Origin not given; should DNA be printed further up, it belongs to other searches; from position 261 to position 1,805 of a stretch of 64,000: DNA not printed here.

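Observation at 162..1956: SAM-I riboswitch controls a threonine-synthase homologue plus a GG-terminated MoaD/ThiS carrier: predicted thiocarboxylate-dependent homocysteine synthesis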

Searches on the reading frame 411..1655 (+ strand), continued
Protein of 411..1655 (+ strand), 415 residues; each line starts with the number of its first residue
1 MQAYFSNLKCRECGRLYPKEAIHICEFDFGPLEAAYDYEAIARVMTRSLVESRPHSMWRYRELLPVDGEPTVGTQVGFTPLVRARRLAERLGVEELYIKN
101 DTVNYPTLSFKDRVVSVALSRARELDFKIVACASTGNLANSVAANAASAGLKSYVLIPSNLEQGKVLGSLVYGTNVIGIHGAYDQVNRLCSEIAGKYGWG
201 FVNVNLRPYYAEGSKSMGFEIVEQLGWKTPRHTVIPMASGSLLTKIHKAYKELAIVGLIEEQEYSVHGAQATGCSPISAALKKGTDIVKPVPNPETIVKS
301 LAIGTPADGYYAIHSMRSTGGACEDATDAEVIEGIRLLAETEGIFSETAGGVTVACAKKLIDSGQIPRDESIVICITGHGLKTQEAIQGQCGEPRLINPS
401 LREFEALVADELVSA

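Call 57: find_homologous_proteins(query=A3, max_evalue=1e-30)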
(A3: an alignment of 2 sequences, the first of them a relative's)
Query A3 (2 sequences) (425 aa, profile of the alignment): 8000 proteins with E <= 1e-30 among 8000 candidates; the best 120 are listed.
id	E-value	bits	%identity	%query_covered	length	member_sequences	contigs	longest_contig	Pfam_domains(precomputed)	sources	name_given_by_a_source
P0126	1.2e-259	879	100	100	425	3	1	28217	PF00291.32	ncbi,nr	ncbi:MAG TPA: threonine synthase [Micromonosporaceae bacterium]|nr:threonine synthase [Micromonospor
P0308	2.1e-241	819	57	97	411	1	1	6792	PF00291.32,PF05810.20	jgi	jgi:threonine synthase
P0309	2.6e-241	819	57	97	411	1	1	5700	PF00291.32,PF05810.20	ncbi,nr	ncbi:MAG: threonine synthase [Actinomycetota bacterium]|nr:threonine synthase [Actinomycetota bacter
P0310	3.3e-241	819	57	97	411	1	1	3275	PF00291.32,PF05810.20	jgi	jgi:threonine synthase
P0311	7.1e-241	817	-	-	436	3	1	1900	PF00291.32,PF05810.20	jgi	jgi:threonine synthase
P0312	9.4e-241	817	57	97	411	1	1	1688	PF00291.32,PF05810.20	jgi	jgi:threonine synthase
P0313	1.0e-240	817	57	97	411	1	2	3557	PF00291.32,PF05810.20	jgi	jgi:threonine synthase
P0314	1.1e-240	817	57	97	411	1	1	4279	PF00291.32,PF05810.20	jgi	jgi:threonine synthase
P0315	1.2e-240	817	58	97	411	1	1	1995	PF00291.32,PF05810.20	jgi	jgi:threonine synthase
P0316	2.3e-240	816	57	97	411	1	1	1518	PF00291.32,PF05810.20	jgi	jgi:threonine synthase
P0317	3.9e-240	815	58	95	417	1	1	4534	PF00291.32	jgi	jgi:threonine synthase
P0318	4.9e-240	815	57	97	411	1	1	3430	PF00291.32,PF05810.20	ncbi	ncbi:MAG TPA: threonine synthase [Acidimicrobiia bacterium]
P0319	1.3e-239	813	57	97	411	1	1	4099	PF00291.32,PF05810.20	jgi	jgi:threonine synthase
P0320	1.8e-239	813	57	97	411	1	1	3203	PF00291.32,PF05810.20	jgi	jgi:threonine synthase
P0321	8.9e-239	810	58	94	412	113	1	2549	PF00291.32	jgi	jgi:threonine synthase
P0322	2.4e-238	809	58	97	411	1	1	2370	PF00291.32,PF05810.20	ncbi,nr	ncbi:MAG TPA: threonine synthase [Acidimicrobiia bacterium]|nr:threonine synthase [Acidimicrobiia ba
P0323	2.5e-238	809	58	96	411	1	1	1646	PF00291.32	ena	-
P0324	3.1e-238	809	89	100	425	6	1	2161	PF00291.32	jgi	jgi:threonine synthase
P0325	3.5e-238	809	57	96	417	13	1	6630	PF00291.32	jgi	jgi:threonine synthase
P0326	2.0e-237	806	57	96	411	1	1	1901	PF00291.32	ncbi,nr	ncbi:MAG TPA: threonine synthase [Acidimicrobiia bacterium]|nr:threonine synthase [Acidimicrobiia ba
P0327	7.9e-237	804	88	100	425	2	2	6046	PF00291.32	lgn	-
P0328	2.1e-236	803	57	96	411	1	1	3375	PF00291.32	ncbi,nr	ncbi:MAG TPA: threonine synthase [Acidimicrobiia bacterium]|nr:threonine synthase [Acidimicrobiia ba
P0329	8.6e-236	801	57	96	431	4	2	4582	PF00291.32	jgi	jgi:threonine synthase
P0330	8.8e-236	801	57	96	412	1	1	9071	PF00291.32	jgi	jgi:threonine synthase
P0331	5.9e-235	798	57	94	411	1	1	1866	PF00291.32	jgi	jgi:threonine synthase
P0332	3.5e-234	795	58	95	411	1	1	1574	PF00291.32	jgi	jgi:threonine synthase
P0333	3.7e-234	795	57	96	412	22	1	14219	PF00291.32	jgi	jgi:threonine synthase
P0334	2.5e-233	793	87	100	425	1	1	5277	PF00291.32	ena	-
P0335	5.7e-233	791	87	100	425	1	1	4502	PF00291.32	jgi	-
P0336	5.9e-233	791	57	96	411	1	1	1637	PF00291.32,PF05810.20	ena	-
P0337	1.5e-232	790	86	100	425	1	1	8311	PF00291.32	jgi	jgi:threonine synthase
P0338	2.1e-232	790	58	95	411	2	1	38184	PF00291.32,PF05810.20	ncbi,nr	ncbi:MAG TPA: threonine synthase [Acidimicrobiia bacterium]|nr:threonine synthase [Acidimicrobiia ba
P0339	1.2e-231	787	87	100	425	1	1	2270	PF00291.32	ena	-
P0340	7.2e-231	784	57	95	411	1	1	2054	PF00291.32,PF05810.20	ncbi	-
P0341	7.9e-231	784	87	100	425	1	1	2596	PF00291.32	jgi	-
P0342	1.5e-230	783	85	100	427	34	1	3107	PF00291.32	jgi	jgi:threonine synthase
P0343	1.2e-229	780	85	100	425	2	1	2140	PF00291.32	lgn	-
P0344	1.5e-225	767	58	94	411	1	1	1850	PF00291.32,PF05810.20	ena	-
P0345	1.7e-225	767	59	94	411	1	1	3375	PF00291.32,PF05810.20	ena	-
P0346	1.9e-225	767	58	96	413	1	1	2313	PF00291.32,PF05810.20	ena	-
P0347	3.0e-225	766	59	94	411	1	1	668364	PF00291.32,PF05810.20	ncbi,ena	-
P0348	9.5e-225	764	84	100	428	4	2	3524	PF00291.32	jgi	jgi:threonine synthase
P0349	1.3e-224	764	58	94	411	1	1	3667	PF00291.32,PF05810.20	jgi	jgi:threonine synthase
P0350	2.3e-224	763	58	94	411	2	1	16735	PF00291.32,PF05810.20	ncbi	ncbi:MAG: threonine synthase [Acidimicrobiia bacterium]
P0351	9.0e-224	761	59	94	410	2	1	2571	PF00291.32,PF05810.20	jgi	jgi:threonine synthase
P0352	9.5e-224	761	57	96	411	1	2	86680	PF00291.32,PF05810.20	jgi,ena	-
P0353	1.4e-223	760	58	94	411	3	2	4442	PF00291.32,PF05810.20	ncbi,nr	ncbi:MAG: threonine synthase [Actinomycetota bacterium]|nr:threonine synthase [Actinomycetota bacter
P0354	2.5e-223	760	58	96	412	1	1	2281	PF00291.32,PF05810.20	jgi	jgi:threonine synthase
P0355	2.7e-223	759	81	100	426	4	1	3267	PF00291.32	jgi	jgi:threonine synthase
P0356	3.5e-223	759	58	94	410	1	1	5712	PF00291.32,PF05810.20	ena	-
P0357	5.6e-223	758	78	100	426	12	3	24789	PF00291.32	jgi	jgi:threonine synthase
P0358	6.8e-223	758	58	94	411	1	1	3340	PF00291.32,PF05810.20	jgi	jgi:threonine synthase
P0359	7.9e-223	758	58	94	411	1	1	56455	PF00291.32,PF05810.20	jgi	jgi:threonine synthase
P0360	8.8e-223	758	58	94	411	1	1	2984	PF00291.32,PF05810.20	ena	-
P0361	1.5e-222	757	80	100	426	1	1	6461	PF00291.32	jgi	-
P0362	1.8e-222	757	58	94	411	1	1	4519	PF00291.32,PF05810.20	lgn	-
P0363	1.9e-222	757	81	97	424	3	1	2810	PF00291.32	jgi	jgi:threonine synthase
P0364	2.1e-222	757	80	100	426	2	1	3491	PF00291.32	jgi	jgi:threonine synthase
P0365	2.4e-222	756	-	-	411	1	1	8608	PF00291.32,PF05810.20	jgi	jgi:threonine synthase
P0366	2.9e-222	756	82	97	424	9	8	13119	PF00291.32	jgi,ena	jgi:threonine synthase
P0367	3.4e-222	756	57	94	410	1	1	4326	PF00291.32,PF05810.20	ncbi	-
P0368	3.4e-222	756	58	94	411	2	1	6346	PF00291.32,PF05810.20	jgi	jgi:threonine synthase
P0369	5.4e-222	755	59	94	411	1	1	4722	PF00291.32,PF05810.20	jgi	jgi:threonine synthase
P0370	7.2e-222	755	82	96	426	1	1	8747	PF00291.32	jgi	jgi:threonine synthase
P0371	8.3e-222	755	57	94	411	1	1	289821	PF00291.32,PF05810.20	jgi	jgi:threonine synthase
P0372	9.9e-222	754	80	100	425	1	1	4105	PF00291.32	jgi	jgi:threonine synthase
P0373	1.2e-221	754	79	100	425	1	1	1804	PF00291.32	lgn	-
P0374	1.2e-221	754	-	-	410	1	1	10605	PF00291.32,PF05810.20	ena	-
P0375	1.3e-221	754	81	100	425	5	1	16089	PF00291.32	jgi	jgi:threonine synthase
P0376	1.7e-221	754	77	97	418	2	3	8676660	PF00291.32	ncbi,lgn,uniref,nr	ncbi:threonine synthase [Longispora fulva]|uniref:Threonine synthase n=1 Tax=Longispora fulva TaxID=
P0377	2.0e-221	753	80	100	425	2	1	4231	PF00291.32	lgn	-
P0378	2.1e-221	753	78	97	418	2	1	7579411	PF00291.32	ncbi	ncbi:threonine synthase [Longispora sp. K20-0274]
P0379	2.5e-221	753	57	96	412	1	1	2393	PF00291.32,PF05810.20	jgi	jgi:threonine synthase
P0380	2.7e-221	753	80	100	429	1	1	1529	PF00291.32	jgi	jgi:threonine synthase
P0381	3.1e-221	753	79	100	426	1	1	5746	PF00291.32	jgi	jgi:threonine synthase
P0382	3.9e-221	752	79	100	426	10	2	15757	PF00291.32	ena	-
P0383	4.4e-221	752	79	100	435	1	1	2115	PF00291.32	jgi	jgi:threonine synthase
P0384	5.2e-221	752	80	97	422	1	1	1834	PF00291.32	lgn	-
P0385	5.8e-221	752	79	100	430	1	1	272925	PF00291.32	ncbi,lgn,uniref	ncbi:threonine synthase [Micromonospora sp. NPDC049679]|uniref:threonine synthase n=1 Tax=Micromonos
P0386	6.1e-221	752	79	97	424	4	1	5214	PF00291.32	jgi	jgi:threonine synthase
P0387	9.2e-221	751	81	100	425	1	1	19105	PF00291.32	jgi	jgi:threonine synthase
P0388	9.4e-221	751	80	100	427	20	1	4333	PF00291.32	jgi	jgi:threonine synthase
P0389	1.0e-220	751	79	100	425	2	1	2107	PF00291.32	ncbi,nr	ncbi:MAG: threonine synthase [Dactylosporangium sp.]|nr:threonine synthase [Dactylosporangium sp.]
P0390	1.0e-220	751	57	96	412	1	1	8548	PF00291.32,PF05810.20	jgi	jgi:threonine synthase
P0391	1.1e-220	751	80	100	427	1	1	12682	PF00291.32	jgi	jgi:threonine synthase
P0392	1.2e-220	751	78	100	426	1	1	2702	PF00291.32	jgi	jgi:threonine synthase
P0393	1.3e-220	751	79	100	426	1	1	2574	PF00291.32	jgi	-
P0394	1.5e-220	750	77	100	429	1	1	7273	PF00291.32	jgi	jgi:threonine synthase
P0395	1.6e-220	750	80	99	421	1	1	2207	PF00291.32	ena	-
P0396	1.6e-220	750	77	100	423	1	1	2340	PF00291.32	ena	-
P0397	1.8e-220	750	81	97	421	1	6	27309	PF00291.32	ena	-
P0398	1.8e-220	750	78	100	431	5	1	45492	PF00291.32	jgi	jgi:threonine synthase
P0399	1.9e-220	750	80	99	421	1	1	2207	PF00291.32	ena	-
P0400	2.2e-220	750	81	97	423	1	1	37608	PF00291.32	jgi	jgi:threonine synthase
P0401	2.3e-220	750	81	97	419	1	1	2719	PF00291.32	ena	-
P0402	2.3e-220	750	81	97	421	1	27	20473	PF00291.32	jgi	-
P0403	2.4e-220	750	79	98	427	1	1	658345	PF00291.32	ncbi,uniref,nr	ncbi:threonine synthase [Actinoplanes sp. DH11]|uniref:threonine synthase n=1 Tax=Actinoplanes sp. D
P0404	2.6e-220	750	80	100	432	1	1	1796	PF00291.32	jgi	jgi:threonine synthase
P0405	3.1e-220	749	80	96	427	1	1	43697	PF00291.32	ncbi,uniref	ncbi:threonine synthase [Actinoplanes xinjiangensis]|uniref:threonine synthase n=1 Tax=Actinoplanes 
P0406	3.2e-220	749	78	99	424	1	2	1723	PF00291.32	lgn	-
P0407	3.5e-220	749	80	96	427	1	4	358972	PF00291.32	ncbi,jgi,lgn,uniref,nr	ncbi:threonine synthase [Actinoplanes xinjiangensis]|jgi:threonine synthase|uniref:Threonine synthas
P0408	3.9e-220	749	78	100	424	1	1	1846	PF00291.32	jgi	jgi:threonine synthase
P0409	4.1e-220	749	79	100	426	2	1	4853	PF00291.32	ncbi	-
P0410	4.1e-220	749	77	100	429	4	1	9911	PF00291.32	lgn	-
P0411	4.1e-220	749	78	100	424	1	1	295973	PF00291.32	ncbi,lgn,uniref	ncbi:threonine synthase [Actinoplanes sp. NPDC051346]|uniref:threonine synthase n=1 Tax=Actinoplanes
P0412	4.5e-220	749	78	100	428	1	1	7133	PF00291.32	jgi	jgi:threonine synthase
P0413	4.9e-220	749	79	100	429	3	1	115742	PF00291.32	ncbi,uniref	ncbi:threonine synthase [Micromonospora citrea]|uniref:threonine synthase n=1 Tax=Micromonospora cit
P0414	5.4e-220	749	80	100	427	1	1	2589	PF00291.32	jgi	jgi:threonine synthase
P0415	5.6e-220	749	79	99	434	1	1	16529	PF00291.32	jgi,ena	jgi:threonine synthase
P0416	5.7e-220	749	80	99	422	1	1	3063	PF00291.32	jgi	jgi:threonine synthase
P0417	6.2e-220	748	-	-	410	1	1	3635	PF00291.32,PF05810.20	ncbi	ncbi:MAG: threonine synthase [Acidimicrobiia bacterium]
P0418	6.7e-220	748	79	100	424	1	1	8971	PF00291.32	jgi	jgi:threonine synthase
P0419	7.2e-220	748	80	100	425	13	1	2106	PF00291.32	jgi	-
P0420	7.2e-220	748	80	100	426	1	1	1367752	PF00291.32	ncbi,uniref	ncbi:threonine synthase [Actinoplanes sp. NPDC051861]|uniref:threonine synthase n=1 Tax=Actinoplanes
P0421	7.3e-220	748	78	100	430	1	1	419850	PF00291.32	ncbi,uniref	ncbi:threonine synthase [Polymorphospora sp. NPDC051019]|uniref:threonine synthase n=1 Tax=Polymorph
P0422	7.6e-220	748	81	100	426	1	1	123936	PF00291.32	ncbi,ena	-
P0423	7.7e-220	748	78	100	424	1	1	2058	PF00291.32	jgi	jgi:threonine synthase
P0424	7.8e-220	748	79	100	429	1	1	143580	PF00291.32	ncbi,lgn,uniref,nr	ncbi:threonine synthase [Micromonospora halophytica]|uniref:Threonine synthase n=1 Tax=Micromonospor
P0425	8.1e-220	748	79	100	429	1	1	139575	PF00291.32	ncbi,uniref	ncbi:threonine synthase [Micromonospora sp. NPDC050200]|uniref:threonine synthase n=1 Tax=Micromonos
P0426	9.7e-220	748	78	100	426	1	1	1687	PF00291.32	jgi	jgi:threonine synthase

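Call 58: search_dna_similar(query=P0126, collection=plasmids, mode=protein, max_evalue=1e-60, max_rows=25)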
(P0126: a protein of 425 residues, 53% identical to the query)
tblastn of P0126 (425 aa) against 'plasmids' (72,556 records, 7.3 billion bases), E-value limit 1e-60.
Records with a match: 1; places in all: 1; records where one place covers at least 80% of the query: 1.
Best place of each record, by identity: <60% 1.
By first word of the organism name: Nonomuraea 1.
By predicted mobility (MOB-suite, as given by PLSDB): non-mobilizable 1.
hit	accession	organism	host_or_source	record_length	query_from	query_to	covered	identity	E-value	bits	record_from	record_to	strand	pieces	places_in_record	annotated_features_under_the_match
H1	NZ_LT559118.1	Nonomuraea gerenzanensis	-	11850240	8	419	97%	57.4%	6e-138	442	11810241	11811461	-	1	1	none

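Call 59: get_annotated_region(hit=H1, flank=6000)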
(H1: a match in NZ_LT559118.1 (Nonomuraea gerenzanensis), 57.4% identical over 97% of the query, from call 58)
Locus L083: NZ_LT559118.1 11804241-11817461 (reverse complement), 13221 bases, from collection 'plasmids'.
description: Nonomuraea gerenzanensis isolate nono1 plasmid I, complete sequence
organism: Nonomuraea gerenzanensis (NCBI taxid 93944)
taxonomy: Bacteria; Actinomycetota; Actinomycetes; Streptosporangiales; Streptosporangiaceae; Nonomuraea; Nonomuraea gerenzanensis
host: -; source: -; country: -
typing (MOB-suite, as given by PLSDB): non-mobilizable
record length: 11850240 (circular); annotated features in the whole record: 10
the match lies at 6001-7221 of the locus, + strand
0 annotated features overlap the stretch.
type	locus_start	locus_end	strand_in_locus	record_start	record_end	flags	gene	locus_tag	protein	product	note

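Call 62: search_dna_similar(query=L061:1974-3098:+, collection=plasmids, mode=protein, max_evalue=1e-40, max_rows=30)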
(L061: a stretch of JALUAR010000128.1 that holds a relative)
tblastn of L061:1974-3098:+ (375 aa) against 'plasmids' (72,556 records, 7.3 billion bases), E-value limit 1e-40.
Records with a match: 44; places in all: 46; records where one place covers at least 80% of the query: 42.
Best place of each record, by identity: 60-80% 8; <60% 36.
By first word of the organism name: Haloarcula 6; Priestia 5; Acinetobacter 4; Natrinema 4; Listeria 2; Stenotrophomonas 2; Streptomyces 2; Haloterrigena 2; Haladaptatus 2; Brevibacillus 1; and 14 more.
By predicted mobility (MOB-suite, as given by PLSDB): non-mobilizable 38; mobilizable 5; conjugative 1.
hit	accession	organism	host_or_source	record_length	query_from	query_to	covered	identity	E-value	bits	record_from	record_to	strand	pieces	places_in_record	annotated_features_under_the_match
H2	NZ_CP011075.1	Brevibacillus laterosporus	Oryza sativa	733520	19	365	93%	64.7%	9e-133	426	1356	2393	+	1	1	thrC: threonine synthase | homoserine dehydrogenase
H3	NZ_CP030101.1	Listeria monocytogenes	Environment,water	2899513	23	355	89%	63.1%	3e-124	401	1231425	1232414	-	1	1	none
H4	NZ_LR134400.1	Listeria monocytogenes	Homo sapiens,Vein blood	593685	23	355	89%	63.1%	1e-123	399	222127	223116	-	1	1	thrC: threonine synthase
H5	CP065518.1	Stenotrophomonas rhizophila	Kandelia candel (mangrove),cell culture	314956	23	352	88%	63.3%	1e-123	399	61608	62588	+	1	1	none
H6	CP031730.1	Stenotrophomonas rhizophila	Nusuttodinium aeruginosum,whole organism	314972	23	352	88%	63.3%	1e-123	399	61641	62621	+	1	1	threonine synthase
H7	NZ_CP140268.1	Priestia megaterium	Single cell,ginseng rhizosphere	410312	20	373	94%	58.9%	5e-120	389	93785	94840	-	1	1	thrC: threonine synthase | homoserine dehydrogenase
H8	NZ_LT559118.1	Nonomuraea gerenzanensis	-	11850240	19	355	90%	61.7%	6e-124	400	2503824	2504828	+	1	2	none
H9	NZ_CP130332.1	Lysinibacillus fusiformis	Winter wheat (Triticum ...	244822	23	352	88%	63.0%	4e-123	398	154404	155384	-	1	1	thrC: threonine synthase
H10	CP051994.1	Staphylococcus aureus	Homo sapiens,respiratory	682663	21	357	90%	61.2%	4e-118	383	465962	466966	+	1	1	threonine synthase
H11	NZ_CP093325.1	Bacillus sp. N5-665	whole organism,peat soil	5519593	18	369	94%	57.1%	2e-113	370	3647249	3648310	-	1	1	none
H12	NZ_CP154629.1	Acetoanaerobium noterae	cell culture,Sludge of a digestion ...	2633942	23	375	94%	56.1%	4e-112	366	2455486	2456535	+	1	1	none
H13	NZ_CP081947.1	Pseudomonas sp. DR48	Rhizosphere of Soybean,whole organism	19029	19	358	91%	57.3%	1e-115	376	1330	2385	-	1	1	record has no annotation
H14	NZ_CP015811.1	Microbacterium chocolatum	cell culture,soil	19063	19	369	94%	55.5%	4e-105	346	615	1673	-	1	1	thrC: threonine synthase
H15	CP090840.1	Streptomyces viridifaciens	Whole organism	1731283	23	370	93%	54.0%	2e-105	347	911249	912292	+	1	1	thrC: threonine synthase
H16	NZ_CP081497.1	Streptomyces sp. BHT-5-2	whole organism,plant soil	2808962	23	350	87%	57.0%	3e-108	355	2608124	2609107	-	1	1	none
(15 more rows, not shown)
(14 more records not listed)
